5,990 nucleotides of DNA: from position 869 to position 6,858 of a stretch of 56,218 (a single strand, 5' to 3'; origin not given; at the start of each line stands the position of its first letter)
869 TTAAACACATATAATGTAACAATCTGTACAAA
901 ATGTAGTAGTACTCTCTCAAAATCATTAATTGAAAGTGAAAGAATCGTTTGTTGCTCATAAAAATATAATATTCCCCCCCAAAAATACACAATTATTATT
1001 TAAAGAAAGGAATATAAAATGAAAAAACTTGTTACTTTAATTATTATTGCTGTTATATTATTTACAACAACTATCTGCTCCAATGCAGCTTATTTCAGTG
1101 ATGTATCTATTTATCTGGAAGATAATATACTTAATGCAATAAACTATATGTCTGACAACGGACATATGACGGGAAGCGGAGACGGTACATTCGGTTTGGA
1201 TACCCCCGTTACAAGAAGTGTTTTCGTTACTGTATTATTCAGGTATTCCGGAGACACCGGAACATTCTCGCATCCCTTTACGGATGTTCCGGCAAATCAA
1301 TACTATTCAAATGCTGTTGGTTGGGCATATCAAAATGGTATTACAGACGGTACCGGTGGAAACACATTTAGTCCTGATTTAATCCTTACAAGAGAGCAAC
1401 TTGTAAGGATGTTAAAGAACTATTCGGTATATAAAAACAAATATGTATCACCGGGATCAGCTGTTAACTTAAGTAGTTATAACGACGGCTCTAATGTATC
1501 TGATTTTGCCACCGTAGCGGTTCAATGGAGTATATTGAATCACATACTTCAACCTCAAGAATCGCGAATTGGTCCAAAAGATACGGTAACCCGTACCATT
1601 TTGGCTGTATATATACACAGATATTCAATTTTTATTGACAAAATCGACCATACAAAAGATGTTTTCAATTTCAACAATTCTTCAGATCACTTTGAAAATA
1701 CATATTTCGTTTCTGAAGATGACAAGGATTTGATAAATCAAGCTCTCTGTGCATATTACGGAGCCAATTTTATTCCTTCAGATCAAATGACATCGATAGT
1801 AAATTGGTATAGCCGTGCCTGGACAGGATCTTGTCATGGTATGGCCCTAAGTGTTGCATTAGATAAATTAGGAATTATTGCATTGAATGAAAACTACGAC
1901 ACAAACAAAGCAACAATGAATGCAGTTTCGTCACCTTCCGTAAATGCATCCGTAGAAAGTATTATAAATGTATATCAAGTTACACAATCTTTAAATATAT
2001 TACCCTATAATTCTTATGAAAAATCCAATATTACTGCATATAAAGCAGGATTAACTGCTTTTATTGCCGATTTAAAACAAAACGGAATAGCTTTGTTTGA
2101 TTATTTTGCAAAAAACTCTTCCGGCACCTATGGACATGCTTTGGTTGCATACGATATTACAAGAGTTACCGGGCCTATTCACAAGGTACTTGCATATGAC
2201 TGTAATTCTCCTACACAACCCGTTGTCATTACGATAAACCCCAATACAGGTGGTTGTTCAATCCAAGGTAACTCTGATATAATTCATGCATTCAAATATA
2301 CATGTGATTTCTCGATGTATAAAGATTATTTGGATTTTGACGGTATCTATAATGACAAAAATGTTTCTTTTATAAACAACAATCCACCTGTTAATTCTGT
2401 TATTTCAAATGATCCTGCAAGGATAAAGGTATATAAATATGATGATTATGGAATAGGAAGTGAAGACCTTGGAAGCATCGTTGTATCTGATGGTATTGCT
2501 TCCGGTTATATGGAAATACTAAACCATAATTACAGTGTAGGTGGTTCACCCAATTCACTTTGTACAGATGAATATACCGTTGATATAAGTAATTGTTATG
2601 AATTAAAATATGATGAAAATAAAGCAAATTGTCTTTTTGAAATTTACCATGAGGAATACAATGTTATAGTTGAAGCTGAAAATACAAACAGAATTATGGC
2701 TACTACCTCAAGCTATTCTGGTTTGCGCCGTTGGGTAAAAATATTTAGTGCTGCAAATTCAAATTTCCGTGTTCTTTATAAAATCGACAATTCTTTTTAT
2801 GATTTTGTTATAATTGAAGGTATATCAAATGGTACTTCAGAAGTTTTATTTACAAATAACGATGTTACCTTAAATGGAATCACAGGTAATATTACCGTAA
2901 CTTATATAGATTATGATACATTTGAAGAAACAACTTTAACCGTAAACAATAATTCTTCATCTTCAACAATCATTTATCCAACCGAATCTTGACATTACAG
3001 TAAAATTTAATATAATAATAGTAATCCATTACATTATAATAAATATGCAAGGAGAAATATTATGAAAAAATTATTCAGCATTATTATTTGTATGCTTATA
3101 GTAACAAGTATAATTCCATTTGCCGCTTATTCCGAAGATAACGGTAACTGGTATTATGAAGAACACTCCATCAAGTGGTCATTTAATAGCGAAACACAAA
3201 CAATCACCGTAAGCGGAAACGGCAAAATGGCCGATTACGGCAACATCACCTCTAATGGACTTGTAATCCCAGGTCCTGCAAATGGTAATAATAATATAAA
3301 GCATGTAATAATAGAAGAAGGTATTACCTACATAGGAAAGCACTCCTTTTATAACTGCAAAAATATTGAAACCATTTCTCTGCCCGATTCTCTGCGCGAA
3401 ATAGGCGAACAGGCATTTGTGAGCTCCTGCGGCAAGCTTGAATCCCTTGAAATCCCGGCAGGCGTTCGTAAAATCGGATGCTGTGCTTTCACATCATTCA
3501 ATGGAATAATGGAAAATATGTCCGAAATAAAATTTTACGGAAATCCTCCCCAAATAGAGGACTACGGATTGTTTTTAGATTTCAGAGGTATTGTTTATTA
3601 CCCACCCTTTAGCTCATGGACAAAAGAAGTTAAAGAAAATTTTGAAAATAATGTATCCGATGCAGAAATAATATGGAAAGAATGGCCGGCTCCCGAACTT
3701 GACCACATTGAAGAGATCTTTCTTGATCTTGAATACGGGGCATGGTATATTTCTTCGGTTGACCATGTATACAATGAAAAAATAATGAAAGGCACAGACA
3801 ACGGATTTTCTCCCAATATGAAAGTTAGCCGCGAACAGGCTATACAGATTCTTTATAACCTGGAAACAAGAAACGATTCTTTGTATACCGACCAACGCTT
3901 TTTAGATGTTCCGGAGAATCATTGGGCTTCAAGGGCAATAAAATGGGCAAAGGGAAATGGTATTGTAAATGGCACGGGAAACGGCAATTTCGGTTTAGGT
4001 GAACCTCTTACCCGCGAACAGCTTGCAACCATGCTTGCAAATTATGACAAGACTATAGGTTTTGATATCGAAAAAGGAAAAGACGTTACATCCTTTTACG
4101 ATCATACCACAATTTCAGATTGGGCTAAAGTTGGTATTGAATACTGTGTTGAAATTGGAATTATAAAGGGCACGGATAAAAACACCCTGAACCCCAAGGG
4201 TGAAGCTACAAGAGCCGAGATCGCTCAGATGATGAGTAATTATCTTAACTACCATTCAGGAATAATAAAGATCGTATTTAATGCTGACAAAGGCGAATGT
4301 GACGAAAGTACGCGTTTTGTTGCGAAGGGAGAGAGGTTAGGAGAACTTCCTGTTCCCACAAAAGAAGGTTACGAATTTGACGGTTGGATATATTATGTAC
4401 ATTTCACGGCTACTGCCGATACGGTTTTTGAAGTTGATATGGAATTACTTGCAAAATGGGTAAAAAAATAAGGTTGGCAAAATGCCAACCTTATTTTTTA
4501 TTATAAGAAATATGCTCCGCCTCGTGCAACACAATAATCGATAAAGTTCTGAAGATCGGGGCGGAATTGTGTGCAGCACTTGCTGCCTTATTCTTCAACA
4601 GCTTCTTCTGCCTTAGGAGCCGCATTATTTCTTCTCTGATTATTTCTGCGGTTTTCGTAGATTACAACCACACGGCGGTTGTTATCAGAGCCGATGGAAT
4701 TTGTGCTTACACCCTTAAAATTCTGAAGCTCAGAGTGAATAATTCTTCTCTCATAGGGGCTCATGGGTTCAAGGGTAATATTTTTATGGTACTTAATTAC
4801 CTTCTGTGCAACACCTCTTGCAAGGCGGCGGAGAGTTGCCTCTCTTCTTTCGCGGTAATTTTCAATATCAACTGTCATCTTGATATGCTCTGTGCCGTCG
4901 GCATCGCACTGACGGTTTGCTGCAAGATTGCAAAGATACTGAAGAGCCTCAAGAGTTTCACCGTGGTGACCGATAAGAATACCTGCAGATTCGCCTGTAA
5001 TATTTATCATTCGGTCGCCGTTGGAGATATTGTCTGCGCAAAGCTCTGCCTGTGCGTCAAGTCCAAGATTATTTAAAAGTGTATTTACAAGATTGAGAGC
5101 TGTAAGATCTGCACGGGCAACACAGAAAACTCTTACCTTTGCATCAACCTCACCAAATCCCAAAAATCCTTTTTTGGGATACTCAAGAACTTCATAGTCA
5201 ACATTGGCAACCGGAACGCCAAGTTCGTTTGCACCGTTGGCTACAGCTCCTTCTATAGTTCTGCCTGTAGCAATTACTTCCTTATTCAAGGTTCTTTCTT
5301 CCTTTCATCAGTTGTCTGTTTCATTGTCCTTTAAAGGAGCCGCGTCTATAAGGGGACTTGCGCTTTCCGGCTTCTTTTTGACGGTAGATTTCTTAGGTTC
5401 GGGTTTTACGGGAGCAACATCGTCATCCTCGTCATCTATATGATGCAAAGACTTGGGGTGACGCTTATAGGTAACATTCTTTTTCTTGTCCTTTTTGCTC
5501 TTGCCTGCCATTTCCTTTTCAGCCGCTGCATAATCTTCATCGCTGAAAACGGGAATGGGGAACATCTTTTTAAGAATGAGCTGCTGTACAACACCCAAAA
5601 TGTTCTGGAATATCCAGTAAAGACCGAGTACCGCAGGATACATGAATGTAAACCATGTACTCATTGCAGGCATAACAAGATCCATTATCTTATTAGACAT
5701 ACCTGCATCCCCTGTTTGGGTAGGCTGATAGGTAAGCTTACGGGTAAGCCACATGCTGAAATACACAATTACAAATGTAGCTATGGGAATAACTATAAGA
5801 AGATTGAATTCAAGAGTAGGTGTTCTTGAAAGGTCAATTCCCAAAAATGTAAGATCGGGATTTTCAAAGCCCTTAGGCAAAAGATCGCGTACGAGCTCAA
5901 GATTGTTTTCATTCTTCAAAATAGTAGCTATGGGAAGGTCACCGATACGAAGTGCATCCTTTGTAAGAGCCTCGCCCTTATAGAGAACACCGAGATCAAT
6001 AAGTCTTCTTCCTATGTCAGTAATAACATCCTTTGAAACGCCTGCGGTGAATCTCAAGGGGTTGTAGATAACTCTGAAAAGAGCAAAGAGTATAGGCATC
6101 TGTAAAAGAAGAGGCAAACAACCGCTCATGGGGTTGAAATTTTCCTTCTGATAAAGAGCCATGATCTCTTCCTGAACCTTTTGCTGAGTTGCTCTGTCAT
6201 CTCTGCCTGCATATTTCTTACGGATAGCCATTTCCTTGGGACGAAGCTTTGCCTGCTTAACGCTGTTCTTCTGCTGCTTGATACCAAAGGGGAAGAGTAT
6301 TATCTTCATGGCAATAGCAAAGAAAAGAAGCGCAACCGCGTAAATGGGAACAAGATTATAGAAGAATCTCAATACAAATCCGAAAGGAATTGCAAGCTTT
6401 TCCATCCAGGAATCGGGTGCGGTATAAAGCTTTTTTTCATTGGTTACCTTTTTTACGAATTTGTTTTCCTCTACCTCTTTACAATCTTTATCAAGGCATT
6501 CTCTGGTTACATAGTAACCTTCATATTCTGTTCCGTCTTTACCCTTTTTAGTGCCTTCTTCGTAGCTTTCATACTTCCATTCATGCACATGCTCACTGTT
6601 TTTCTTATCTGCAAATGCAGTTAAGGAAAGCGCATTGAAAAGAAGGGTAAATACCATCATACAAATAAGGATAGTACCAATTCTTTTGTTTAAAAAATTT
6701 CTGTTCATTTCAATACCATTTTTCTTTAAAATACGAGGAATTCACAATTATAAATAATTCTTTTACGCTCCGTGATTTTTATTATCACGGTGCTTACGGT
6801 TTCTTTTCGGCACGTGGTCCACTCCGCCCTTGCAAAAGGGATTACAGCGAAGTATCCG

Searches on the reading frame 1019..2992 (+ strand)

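Call 22: search_protein_families(library=pfam, proteins=[window:1019-2992:+], max_evalue=0.00001)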
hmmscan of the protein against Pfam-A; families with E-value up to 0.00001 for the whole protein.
window:1019-2992:+ (657 aa): 1 family
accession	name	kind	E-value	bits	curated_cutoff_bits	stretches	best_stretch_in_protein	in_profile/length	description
PF00395.25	SLH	-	5.8e-16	58.6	20.8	1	86-128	1-43/44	S-layer homology domain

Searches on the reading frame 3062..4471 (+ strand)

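Call 22: search_protein_families(library=pfam, proteins=[window:3062-4471:+], max_evalue=0.00001)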
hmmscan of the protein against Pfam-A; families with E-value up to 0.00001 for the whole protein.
window:3062-4471:+ (469 aa): 3 families
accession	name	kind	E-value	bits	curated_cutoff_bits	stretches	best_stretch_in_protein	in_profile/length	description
PF00395.25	SLH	-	2.7e-27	94.9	20.8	2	279-322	1-44/44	S-layer homology domain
PF13306.12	LRR_5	-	3e-17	63.1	27.7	1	76-166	10-94/127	BspA type Leucine rich repeat region (6 copies)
PF09479.16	Flg_new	-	1.5e-07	31.8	27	1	404-465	3-65/65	Listeria-Bacteroides repeat domain (List_Bact_rpt)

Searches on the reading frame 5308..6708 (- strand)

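Call 22: search_protein_families(library=pfam, proteins=[window:5308-6708:-], max_evalue=0.00001)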
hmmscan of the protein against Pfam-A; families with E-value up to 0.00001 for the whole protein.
window:5308-6708:- (466 aa): 1 family
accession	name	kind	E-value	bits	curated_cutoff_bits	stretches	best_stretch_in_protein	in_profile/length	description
PF02096.25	60KD_IMP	-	1.3e-46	159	35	1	123-381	1-163/163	60Kd inner membrane protein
